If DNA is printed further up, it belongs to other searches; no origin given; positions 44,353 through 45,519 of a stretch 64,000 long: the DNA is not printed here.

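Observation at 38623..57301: Lipid-linked sugar pathway locus: UbiA-family phosphoribosyl/prenyl transferase, SMR-like flippase candidate, paired SDR epimerases, two B12-radical SAM enzymes, and GT-C-like membrane transferases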

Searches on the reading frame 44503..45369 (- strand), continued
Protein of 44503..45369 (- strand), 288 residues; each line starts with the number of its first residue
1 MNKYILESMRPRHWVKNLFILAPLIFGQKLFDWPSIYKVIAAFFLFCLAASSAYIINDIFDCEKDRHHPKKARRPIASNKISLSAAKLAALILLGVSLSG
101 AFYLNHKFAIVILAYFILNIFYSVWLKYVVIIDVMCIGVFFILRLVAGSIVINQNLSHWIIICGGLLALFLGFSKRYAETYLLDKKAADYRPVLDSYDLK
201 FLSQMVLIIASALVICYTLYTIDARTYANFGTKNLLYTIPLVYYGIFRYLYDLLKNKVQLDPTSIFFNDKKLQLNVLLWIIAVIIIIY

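Call 61: search_protein_families(library=pfam, proteins=[L047:6815-8257:+, L047:8032-8955:+, L047:8961-9914:+, L047:10027-10875:+, L047:11222-11800:+, L047:11804-14116:+, L047:14113-15105:+, L047:15341-15922:+, L047:15919-16863:+, L047:16933-18534:+], max_evalue=0.0001)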
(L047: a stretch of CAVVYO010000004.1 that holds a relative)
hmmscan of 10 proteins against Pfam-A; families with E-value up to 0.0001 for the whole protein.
L047:6815-8257:+ (480 aa): 3 families
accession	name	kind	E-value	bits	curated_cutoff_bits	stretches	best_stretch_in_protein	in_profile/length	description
PF00535.33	Glycos_transf_2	-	8.4e-14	52.3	23.3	1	150-309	1-167/168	Glycosyl transferase family 2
PF13632.12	Glyco_trans_2_3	-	1.5e-10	41.6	27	1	221-412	3-190/198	Glycosyl transferase family group 2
PF13641.12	Glyco_tranf_2_3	-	2.6e-07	31.3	27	1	147-350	1-215/230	Glycosyltransferase like family 2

L047:8032-8955:+ (307 aa): 9 families
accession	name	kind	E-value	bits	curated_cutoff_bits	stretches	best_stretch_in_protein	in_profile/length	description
PF13649.12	Methyltransf_25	-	1e-19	71.4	27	1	110-203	1-97/97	Methyltransferase domain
PF08241.18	Methyltransf_11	-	1.4e-19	70.9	21.2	1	111-207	1-95/95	Methyltransferase domain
PF13489.12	Methyltransf_23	-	2.4e-18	66.8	27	1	91-248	4-162/164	Methyltransferase domain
PF13847.12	Methyltransf_31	-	2.8e-14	53.5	27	1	108-213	5-117/145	Methyltransferase domain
PF08242.18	Methyltransf_12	-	4.2e-13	50.3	30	1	111-205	1-98/98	Methyltransferase domain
PF02353.26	CMAS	-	5.6e-11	42.7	27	1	109-209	65-166/273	Mycolic acid cyclopropane synthetase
PF06325.19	PrmA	-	7.9e-06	26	22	1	90-208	145-259/296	Ribosomal protein L11 methyltransferase (PrmA)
PF05175.20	MTS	-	5.9e-05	23.2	23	0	106-206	31-137/170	Methyltransferase small domain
PF01209.24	Ubie_methyltran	-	9.7e-05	22.3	20.1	0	105-206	46-150/233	ubiE/COQ5 methyltransferase family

L047:8961-9914:+ (317 aa): 3 families
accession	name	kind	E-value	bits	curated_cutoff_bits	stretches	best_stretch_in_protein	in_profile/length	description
PF00535.33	Glycos_transf_2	-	5.7e-20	72.4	23.3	1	14-120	1-112/168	Glycosyl transferase family 2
PF13641.12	Glyco_tranf_2_3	-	3.1e-10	40.9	27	1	10-111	1-110/230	Glycosyltransferase like family 2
PF10111.15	Glyco_tranf_2_2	-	3.2e-08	33.8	27.3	1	14-178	1-195/276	Glycosyltransferase like family 2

L047:10027-10875:+ (282 aa): 0 families

L047:11222-11800:+ (192 aa): 5 families
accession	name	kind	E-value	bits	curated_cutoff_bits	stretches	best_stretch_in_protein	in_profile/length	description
PF13489.12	Methyltransf_23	-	1.2e-20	74.3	27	1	2-136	27-162/164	Methyltransferase domain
PF08242.18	Methyltransf_12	-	2.4e-15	57.5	30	1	2-93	1-98/98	Methyltransferase domain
PF08241.18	Methyltransf_11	-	5.3e-14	53.1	21.2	1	2-95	1-95/95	Methyltransferase domain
PF13649.12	Methyltransf_25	-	5.2e-13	49.9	27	1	2-91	2-97/97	Methyltransferase domain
PF13847.12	Methyltransf_31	-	1e-05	25.7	27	1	1-99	7-113/145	Methyltransferase domain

L047:11804-14116:+ (770 aa): 0 families

L047:14113-15105:+ (330 aa): 2 families
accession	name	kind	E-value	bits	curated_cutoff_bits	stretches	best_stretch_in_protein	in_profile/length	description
PF00535.33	Glycos_transf_2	-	4.8e-29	101.9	23.3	1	30-145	1-114/168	Glycosyl transferase family 2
PF13641.12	Glyco_tranf_2_3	-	5.9e-08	33.4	27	1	27-188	1-174/230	Glycosyltransferase like family 2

L047:15341-15922:+ (193 aa): 1 family
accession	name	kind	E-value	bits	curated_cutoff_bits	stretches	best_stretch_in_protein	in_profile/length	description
PF00535.33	Glycos_transf_2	-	5.9e-21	75.6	23.3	1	16-132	47-167/168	Glycosyl transferase family 2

L047:15919-16863:+ (314 aa): 7 families
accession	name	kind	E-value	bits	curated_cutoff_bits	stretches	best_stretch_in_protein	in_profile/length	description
PF13489.12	Methyltransf_23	-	2.1e-27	96.3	27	1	97-255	3-162/164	Methyltransferase domain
PF08241.18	Methyltransf_11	-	2.2e-14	54.3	21.2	1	120-207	1-94/95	Methyltransferase domain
PF08242.18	Methyltransf_12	-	1.8e-13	51.5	30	1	120-205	1-97/98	Methyltransferase domain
PF13649.12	Methyltransf_25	-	1.7e-10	41.9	27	1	120-204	2-97/97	Methyltransferase domain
PF13847.12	Methyltransf_31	-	1.4e-08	35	27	1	115-216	3-114/145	Methyltransferase domain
PF07021.18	MetW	-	1.1e-05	25.6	21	1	116-198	14-100/193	Methionine biosynthesis protein MetW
PF02353.26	CMAS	-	5.6e-05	23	27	1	117-213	64-169/273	Mycolic acid cyclopropane synthetase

L047:16933-18534:+ (533 aa): 0 families

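Call 76: search_protein_families(library=pfam, proteins=[L007:4419-5969:+, L008:4895-6715:+, L011:11948-13504:+, L012:11945-14020:+, L036:2535-4685:+, L049:12385-14742:+, L071:5683-7482:+, L082:5568-7193:+, L007:777-2450:+, L028:922-2538:+], max_evalue=0.01)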
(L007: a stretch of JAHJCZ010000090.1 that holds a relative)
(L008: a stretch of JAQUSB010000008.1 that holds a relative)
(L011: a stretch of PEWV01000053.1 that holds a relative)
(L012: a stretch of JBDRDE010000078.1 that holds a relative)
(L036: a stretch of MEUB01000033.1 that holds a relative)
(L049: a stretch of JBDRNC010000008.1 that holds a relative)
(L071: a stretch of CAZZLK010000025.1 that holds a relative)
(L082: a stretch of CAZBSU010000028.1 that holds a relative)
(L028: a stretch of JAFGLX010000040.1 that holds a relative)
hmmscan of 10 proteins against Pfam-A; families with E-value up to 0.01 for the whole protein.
L007:4419-5969:+ (516 aa): 2 families
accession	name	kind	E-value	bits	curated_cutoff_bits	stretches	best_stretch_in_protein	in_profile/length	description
PF13231.12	PMT_2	-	2e-05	25.3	26.1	1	76-229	3-152/160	Dolichyl-phosphate-mannose-protein mannosyltransferase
PF01920.25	Prefoldin_2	-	0.0086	16.5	27.6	0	397-453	24-80/106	Prefoldin subunit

L008:4895-6715:+ (606 aa): 19 families
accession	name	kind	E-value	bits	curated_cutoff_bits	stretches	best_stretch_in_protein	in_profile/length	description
PF14559.12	TPR_19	-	2.3e-13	50.7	25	1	436-492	2-59/68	Tetratricopeptide repeat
PF13181.12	TPR_8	-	2.7e-12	46.2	25.7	1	460-491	2-33/34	Tetratricopeptide repeat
PF13424.12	TPR_12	-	5.8e-12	46.1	30.1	1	460-523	4-74/77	Tetratricopeptide repeat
PF13431.12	TPR_17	-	1.2e-10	41.3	24.4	0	482-512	2-31/34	Tetratricopeptide repeat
PF07719.23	TPR_2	-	4.3e-10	39.4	27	1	460-491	2-33/34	Tetratricopeptide repeat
PF00515.34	TPR_1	-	1.5e-09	37.7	27.8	1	460-491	2-33/34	Tetratricopeptide repeat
PF13432.12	TPR_16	-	5e-08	33.7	32.7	1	432-490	4-62/65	Tetratricopeptide repeat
PF13428.12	TPR_14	-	9.1e-08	32.5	23.5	0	461-501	3-43/44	Tetratricopeptide repeat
PF13414.12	TPR_11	-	3.1e-07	30.4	26.8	1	466-503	1-38/42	TPR repeat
PF16918.11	PknG_TPR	-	3.7e-06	26.4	27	1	433-554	102-219/340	Protein kinase G tetratricopeptide repeat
PF13176.12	TPR_7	-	6.4e-05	23.2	27.9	0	462-487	2-27/36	Tetratricopeptide repeat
PF09976.15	TPR_21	-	7e-05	23.1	25.5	1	428-489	116-176/193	Tetratricopeptide repeat-like domain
PF13174.12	TPR_6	-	0.00016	22.6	26.3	0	465-487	6-28/33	Tetratricopeptide repeat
PF13374.12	TPR_10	-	0.00036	20.9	27.5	0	461-488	4-31/42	Tetratricopeptide repeat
PF13371.12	TPR_9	-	0.0005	20.5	35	0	539-594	4-57/73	Tetratricopeptide repeat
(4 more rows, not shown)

L011:11948-13504:+ (518 aa): 0 families

L012:11945-14020:+ (691 aa): 21 families
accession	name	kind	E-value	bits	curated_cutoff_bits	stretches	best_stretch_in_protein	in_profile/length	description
PF00515.34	TPR_1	-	9.4e-34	114.3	27.8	3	473-504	3-34/34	Tetratricopeptide repeat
PF07719.23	TPR_2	-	4.8e-29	98.5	27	3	473-504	3-34/34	Tetratricopeptide repeat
PF13414.12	TPR_11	-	5.2e-27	93.7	26.8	3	478-518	1-41/42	TPR repeat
PF13424.12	TPR_12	-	9.3e-25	87.1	30.1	3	543-606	5-75/77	Tetratricopeptide repeat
PF13181.12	TPR_8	-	4.2e-24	83.1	25.7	2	576-609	1-34/34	Tetratricopeptide repeat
PF13431.12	TPR_17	-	2e-23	81.1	24.4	2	598-630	1-33/34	Tetratricopeptide repeat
PF13428.12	TPR_14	-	2.6e-18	65.1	23.5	1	476-513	6-43/44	Tetratricopeptide repeat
PF13176.12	TPR_7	-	4.1e-16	58.1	27.9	0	578-607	1-30/36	Tetratricopeptide repeat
PF14559.12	TPR_19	-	7.5e-16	58.7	25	2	589-629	4-44/68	Tetratricopeptide repeat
PF13432.12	TPR_16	-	5.5e-15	55.9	32.7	2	580-642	1-63/65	Tetratricopeptide repeat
PF13374.12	TPR_10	-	2e-14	53.5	27.5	1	474-500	5-31/42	Tetratricopeptide repeat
PF10373.15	EST1_DNA_bind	-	1.5e-10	41.5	22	1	595-653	1-59/282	Est1 DNA/RNA binding domain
PF13174.12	TPR_6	-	1.3e-09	38.5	26.3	1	578-608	2-32/33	Tetratricopeptide repeat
PF13371.12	TPR_9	-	8.1e-08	32.6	35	0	616-684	1-69/73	Tetratricopeptide repeat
PF23914.1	TPR_CcmH_CycH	-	1.6e-05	25.3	42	0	476-514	55-93/158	Cytochrome c-type biogenesis protein H TPR domain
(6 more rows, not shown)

L036:2535-4685:+ (716 aa): 15 families
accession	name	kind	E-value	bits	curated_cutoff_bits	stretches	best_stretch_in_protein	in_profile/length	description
PF11028.14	TMEM260-like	-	2.3e-36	125.7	24.2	1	41-193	1-174/179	Protein O-mannosyl-transferase TMEM260-like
PF00515.34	TPR_1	-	4.2e-22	77.4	27.8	3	633-664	1-32/34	Tetratricopeptide repeat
PF07719.23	TPR_2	-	9.2e-21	72.6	27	4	568-596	4-32/34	Tetratricopeptide repeat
PF13181.12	TPR_8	-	4.9e-19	67.2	25.7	3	670-697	4-31/34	Tetratricopeptide repeat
PF13424.12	TPR_12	-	8.5e-14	52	30.1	1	632-697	2-75/77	Tetratricopeptide repeat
PF13414.12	TPR_11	-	2.2e-13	50.1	26.8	2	572-612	1-41/42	TPR repeat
PF13431.12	TPR_17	-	1.2e-09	38.1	24.4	1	588-619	2-33/34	Tetratricopeptide repeat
PF13374.12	TPR_10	-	5.1e-09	36.3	27.5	1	633-662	2-31/42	Tetratricopeptide repeat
PF14559.12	TPR_19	-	2e-08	34.8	25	2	584-633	10-59/68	Tetratricopeptide repeat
PF13432.12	TPR_16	-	2.6e-08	34.6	32.7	1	614-658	12-56/65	Tetratricopeptide repeat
PF13231.12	PMT_2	-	5.9e-07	30.3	26.1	1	61-190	4-131/160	Dolichyl-phosphate-mannose-protein mannosyltransferase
PF25063.1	ARM_TT21_C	-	2.4e-06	28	35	1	563-706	19-167/209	Tetratricopeptide repeat protein 21 C-terminal ARM domain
PF13428.12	TPR_14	-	3.2e-06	27.7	23.5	0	601-637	3-39/44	Tetratricopeptide repeat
PF13174.12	TPR_6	-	0.00071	20.5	26.3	0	601-627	2-28/33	Tetratricopeptide repeat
PF13176.12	TPR_7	-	0.0014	19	27.9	0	635-662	1-30/36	Tetratricopeptide repeat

L049:12385-14742:+ (785 aa): 1 family
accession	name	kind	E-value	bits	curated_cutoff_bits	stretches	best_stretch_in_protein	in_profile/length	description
PF01564.23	Spermine_synth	-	3.7e-05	23.8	22.9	1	295-422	10-130/186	Spermine/spermidine synthase domain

L071:5683-7482:+ (599 aa): 1 family
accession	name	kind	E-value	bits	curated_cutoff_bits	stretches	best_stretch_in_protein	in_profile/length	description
PF13231.12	PMT_2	-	0.00033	21.3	26.1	1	65-225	4-158/160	Dolichyl-phosphate-mannose-protein mannosyltransferase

L082:5568-7193:+ (541 aa): 0 families

L007:777-2450:+ (557 aa): 1 family
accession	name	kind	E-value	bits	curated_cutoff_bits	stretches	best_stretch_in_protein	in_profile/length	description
PF13231.12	PMT_2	-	2.6e-06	28.2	26.1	1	114-239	14-135/160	Dolichyl-phosphate-mannose-protein mannosyltransferase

L028:922-2538:+ (538 aa): 6 families
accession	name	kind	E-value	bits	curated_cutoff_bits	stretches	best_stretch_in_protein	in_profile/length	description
PF02563.21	Poly_export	-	1.3e-17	64.2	28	1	313-387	3-76/77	Polysaccharide biosynthesis/export protein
PF07719.23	TPR_2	-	1.2e-07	31.8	27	1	182-208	8-34/34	Tetratricopeptide repeat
PF14559.12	TPR_19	-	1.5e-05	25.7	25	0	110-142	30-62/68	Tetratricopeptide repeat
PF00515.34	TPR_1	-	0.0029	17.8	27.8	0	108-138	4-34/34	Tetratricopeptide repeat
PF13432.12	TPR_16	-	0.0069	17.2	32.7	0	108-138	34-64/65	Tetratricopeptide repeat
PF13414.12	TPR_11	-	0.0089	16.1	26.8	0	182-211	1-30/42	TPR repeat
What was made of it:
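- PMT_2/TMEM260-like GT-Cs after UbiA-SDR pairs in Omnitrophota loci (call 76). In other Omnitrophota loci, UbiA is paired with PMT_2/TMEM260-type GT-Cs rather than with the families found here (call 76).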

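Call 81: search_protein_families(library=pfam, proteins=[L053:497-1996:-, L053:1993-3441:-, L053:3752-4930:+, L053:5089-6348:+, L053:6473-7348:+, L053:7353-8429:+, L053:8644-9459:+, L020:1713-3215:+, L020:3212-4486:+], max_evalue=0.0001)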
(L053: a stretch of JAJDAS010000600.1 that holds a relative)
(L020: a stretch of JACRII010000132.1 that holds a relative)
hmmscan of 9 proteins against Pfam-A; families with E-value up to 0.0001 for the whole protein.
L053:497-1996:- (499 aa): 2 families
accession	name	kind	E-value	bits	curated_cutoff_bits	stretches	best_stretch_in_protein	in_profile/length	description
PF04055.27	Radical_SAM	-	4.6e-23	82.6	29.5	1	220-382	1-165/166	Radical SAM superfamily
PF02310.24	B12-binding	-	3.5e-05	24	32.1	0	44-149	13-114/121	B12 binding domain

L053:1993-3441:- (482 aa): 2 families
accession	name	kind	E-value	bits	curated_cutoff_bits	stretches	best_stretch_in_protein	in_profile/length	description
PF00483.29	NTP_transferase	-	4.3e-18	66.2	21.2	1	8-221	1-219/245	Nucleotidyl transferase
PF00535.33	Glycos_transf_2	-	1.8e-17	64.3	23.3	1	254-363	1-121/168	Glycosyl transferase family 2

L053:3752-4930:+ (392 aa): 1 family
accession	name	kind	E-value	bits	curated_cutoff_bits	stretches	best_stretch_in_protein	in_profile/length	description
PF01075.23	Glyco_transf_9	-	3.9e-34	118.5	22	1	122-358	2-239/247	Glycosyltransferase family 9 (heptosyltransferase)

L053:5089-6348:+ (419 aa): 2 families
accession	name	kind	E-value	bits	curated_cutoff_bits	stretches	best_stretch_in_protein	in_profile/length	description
PF13173.12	AAA_14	-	5.3e-32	111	27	1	37-173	3-129/129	AAA domain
PF13635.12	DUF4143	-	5.4e-10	39.7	28.1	1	220-366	2-157/160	Domain of unknown function (DUF4143)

L053:6473-7348:+ (291 aa): 1 family
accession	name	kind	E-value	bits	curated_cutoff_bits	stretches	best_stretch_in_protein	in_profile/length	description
PF01040.23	UbiA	-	5.7e-21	75.4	34.2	1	22-172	5-154/250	UbiA prenyltransferase family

L053:7353-8429:+ (358 aa): 3 families
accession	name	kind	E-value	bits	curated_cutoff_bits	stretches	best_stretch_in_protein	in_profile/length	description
PF02563.21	Poly_export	-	3.8e-40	136.4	28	2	126-193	9-76/77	Polysaccharide biosynthesis/export protein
PF22461.2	SLBB_2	-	5.1e-12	46.2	27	1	218-299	2-78/79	SLBB domain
PF10531.15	SLBB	-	4.8e-09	36.3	27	1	218-263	1-46/55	SLBB domain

L053:8644-9459:+ (271 aa): 1 family
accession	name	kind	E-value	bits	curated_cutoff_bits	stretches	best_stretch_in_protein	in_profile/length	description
PF04015.17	DUF362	-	1e-46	160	24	1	37-233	1-200/200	Domain of unknown function (DUF362)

L020:1713-3215:+ (500 aa): 2 families
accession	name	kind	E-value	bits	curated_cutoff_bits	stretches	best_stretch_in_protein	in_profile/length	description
PF04055.27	Radical_SAM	-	9.4e-20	71.9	29.5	1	216-386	3-165/166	Radical SAM superfamily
PF02310.24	B12-binding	-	1.8e-14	54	32.1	1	2-129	2-120/121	B12 binding domain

L020:3212-4486:+ (424 aa): 2 families
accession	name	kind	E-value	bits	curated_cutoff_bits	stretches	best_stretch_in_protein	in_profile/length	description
PF04055.27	Radical_SAM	-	8.2e-14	52.5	29.5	1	192-330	2-142/166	Radical SAM superfamily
PF02310.24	B12-binding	-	3e-13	50.1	32.1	1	17-134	12-120/121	B12 binding domain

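Call 83: search_dna_similar(query=window:44503-45369:-, collection=phages, mode=protein, max_evalue=0.00001, max_rows=15)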
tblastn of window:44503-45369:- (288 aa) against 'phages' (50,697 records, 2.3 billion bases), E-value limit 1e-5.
Records with a match: 1; places in all: 1; records where one place covers at least 80% of the query: 1.
Best place of each record, by identity: <60% 1.
By first word of the organism name: Bacteriophage 1.
By host as written in the record: - 1.
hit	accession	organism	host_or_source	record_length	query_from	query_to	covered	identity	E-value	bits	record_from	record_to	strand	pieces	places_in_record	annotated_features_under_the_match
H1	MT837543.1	Bacteriophage sp.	human fecal samples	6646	1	279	97%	38.7%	1e-36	144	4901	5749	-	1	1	record has no annotation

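Call 84: get_annotated_region(hit=H1, flank=6000)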
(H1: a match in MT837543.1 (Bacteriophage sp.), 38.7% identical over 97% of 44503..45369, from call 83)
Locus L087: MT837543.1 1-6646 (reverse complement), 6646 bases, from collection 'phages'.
description: UNVERIFIED: Bacteriophage sp. clone scaffold_5080 genomic sequence.
organism: Bacteriophage sp. (NCBI taxid 38018)
taxonomy: Viruses
host: -; source: human fecal samples; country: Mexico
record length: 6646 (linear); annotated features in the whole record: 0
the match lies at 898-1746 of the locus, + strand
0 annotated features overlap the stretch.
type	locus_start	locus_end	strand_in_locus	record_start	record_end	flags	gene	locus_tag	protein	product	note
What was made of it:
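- Tried and rejected: The single phage hit to UbiA is an unannotated 6.6-kb fragment and was not pursued (calls 83, 84).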

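Call 85: search_dna_similar(query=window:44503-45369:-, collection=plasmids, mode=protein, max_evalue=1e-10, max_rows=25)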
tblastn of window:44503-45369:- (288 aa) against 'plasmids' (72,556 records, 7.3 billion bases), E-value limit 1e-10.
Records with a match: 80; places in all: 80; records where one place covers at least 80% of the query: 68.
Best place of each record, by identity: <60% 80.
By first word of the organism name: Rhizobium 30; Sinorhizobium 5; Mesorhizobium 3; Salipiger 3; Sphingomonadaceae 3; Cereibacter 3; Lactococcus 2; Natronococcus 2; Streptomyces 2; Rhodovulum 2; and 22 more.
By predicted mobility (MOB-suite, as given by PLSDB): non-mobilizable 54; conjugative 18; mobilizable 8.
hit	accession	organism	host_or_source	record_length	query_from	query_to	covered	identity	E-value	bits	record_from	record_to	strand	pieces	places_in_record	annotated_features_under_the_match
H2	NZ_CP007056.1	Halostagnicola larsenii XH-48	-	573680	7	275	93%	37.5%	6e-33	134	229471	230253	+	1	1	decaprenyl-phosphate phosphoribosyltransferase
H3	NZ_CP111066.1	Chondrinema litorale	Seaweed,red alga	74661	9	279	94%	36.5%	4e-41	158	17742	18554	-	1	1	decaprenyl-phosphate phosphoribosyltransferase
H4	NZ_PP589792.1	Lactococcus sp.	Bacterial culture,Dairy environment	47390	1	274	95%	36.0%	7e-28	120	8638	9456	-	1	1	decaprenyl-phosphate phosphoribosyltransferase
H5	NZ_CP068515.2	Lactococcus cremoris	Whole organism,Dairy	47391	1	274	95%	36.0%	7e-28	120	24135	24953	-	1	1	decaprenyl-phosphate phosphoribosyltransferase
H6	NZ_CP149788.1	Haloterrigena sp. KLK7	cell culture,salt lake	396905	5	279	95%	35.6%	9e-36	142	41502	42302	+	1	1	decaprenyl-phosphate phosphoribosyltransferase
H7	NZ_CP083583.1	Kovacikia minuta CCNUW1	cell culture,fresh water lake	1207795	6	275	94%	35.6%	1e-32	134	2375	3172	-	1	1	record has no annotation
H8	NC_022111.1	Prevotella sp. oral taxon 299 str. F0039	Homo sapiens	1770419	3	279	96%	34.6%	7e-33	134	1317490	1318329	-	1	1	none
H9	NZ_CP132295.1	Natronococcus sp. AD-5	cell culture,sediment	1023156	5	279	95%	34.5%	2e-36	145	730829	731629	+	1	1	record has no annotation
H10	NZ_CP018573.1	Marivivens sp. JLT3646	cell culture,shallow-sea hydrothermal ...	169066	1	279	97%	33.9%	2e-35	142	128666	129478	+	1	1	decaprenyl-phosphate phosphoribosyltransferase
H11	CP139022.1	Flammeovirgaceae bacterium SG7u.111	Seagrass,tissue sample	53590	5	279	95%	34.2%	3e-38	150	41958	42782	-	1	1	decaprenyl-phosphate phosphoribosyltransferase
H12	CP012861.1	Persicobacter sp. JZB09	cell culture,soil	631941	3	279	96%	33.6%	2e-29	124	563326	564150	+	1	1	record has no annotation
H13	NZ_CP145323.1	Rhodococcus ruber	-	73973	1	279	97%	32.3%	3e-27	118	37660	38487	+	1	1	decaprenyl-phosphate phosphoribosyltransferase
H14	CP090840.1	Streptomyces viridifaciens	Whole organism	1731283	5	279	95%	32.6%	1e-24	110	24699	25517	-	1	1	decaprenyl-phosphate phosphoribosyltransferase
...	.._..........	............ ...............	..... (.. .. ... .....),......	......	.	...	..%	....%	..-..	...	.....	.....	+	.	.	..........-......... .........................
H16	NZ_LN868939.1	Nocardia farcinica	not known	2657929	5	279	95%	31.8%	2e-22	103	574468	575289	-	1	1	none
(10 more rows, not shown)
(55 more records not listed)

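Call 86: get_annotated_region(hit=H3, flank=7000)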
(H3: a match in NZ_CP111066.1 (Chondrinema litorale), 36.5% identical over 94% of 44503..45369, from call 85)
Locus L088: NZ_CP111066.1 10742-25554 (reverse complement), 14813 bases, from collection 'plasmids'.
description: Chondrinema litorale strain WSW3-B12 plasmid unnamed24, complete sequence
organism: Chondrinema litorale (NCBI taxid 2994555)
taxonomy: Bacteria; Bacteroidota; Cytophagia; Cytophagales; Flammeovirgaceae; Chondrinema; Chondrinema litorale
host: -; source: Seaweed,red alga; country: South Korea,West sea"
typing (MOB-suite, as given by PLSDB): non-mobilizable
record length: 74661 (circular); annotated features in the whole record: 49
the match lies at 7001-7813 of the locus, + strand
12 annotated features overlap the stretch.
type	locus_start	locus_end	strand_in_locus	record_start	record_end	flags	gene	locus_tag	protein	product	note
CDS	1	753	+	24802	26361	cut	-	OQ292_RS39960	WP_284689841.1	hypothetical protein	-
CDS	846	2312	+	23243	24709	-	-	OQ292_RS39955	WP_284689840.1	DUF2723 domain-containing protein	-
CDS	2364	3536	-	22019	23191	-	-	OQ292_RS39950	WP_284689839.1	IS3 family transposase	-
CDS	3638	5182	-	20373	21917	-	-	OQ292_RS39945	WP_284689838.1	glycosyltransferase family 39 protein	-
CDS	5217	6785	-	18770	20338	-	-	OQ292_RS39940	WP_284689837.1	hypothetical protein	-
CDS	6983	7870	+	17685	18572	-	-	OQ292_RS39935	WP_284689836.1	decaprenyl-phosphate phosphoribosyltransferase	-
CDS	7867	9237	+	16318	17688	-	-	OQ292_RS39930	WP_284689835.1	FAD-binding oxidoreductase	-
CDS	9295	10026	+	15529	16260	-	-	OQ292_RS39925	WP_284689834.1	SDR family oxidoreductase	-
CDS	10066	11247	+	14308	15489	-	-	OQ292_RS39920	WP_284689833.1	acyltransferase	-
CDS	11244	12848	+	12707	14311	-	-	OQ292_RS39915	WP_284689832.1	glycosyltransferase family 39 protein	-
CDS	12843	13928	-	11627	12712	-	-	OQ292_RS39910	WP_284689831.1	acyltransferase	-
CDS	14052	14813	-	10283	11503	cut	-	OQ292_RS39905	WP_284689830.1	hypothetical protein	-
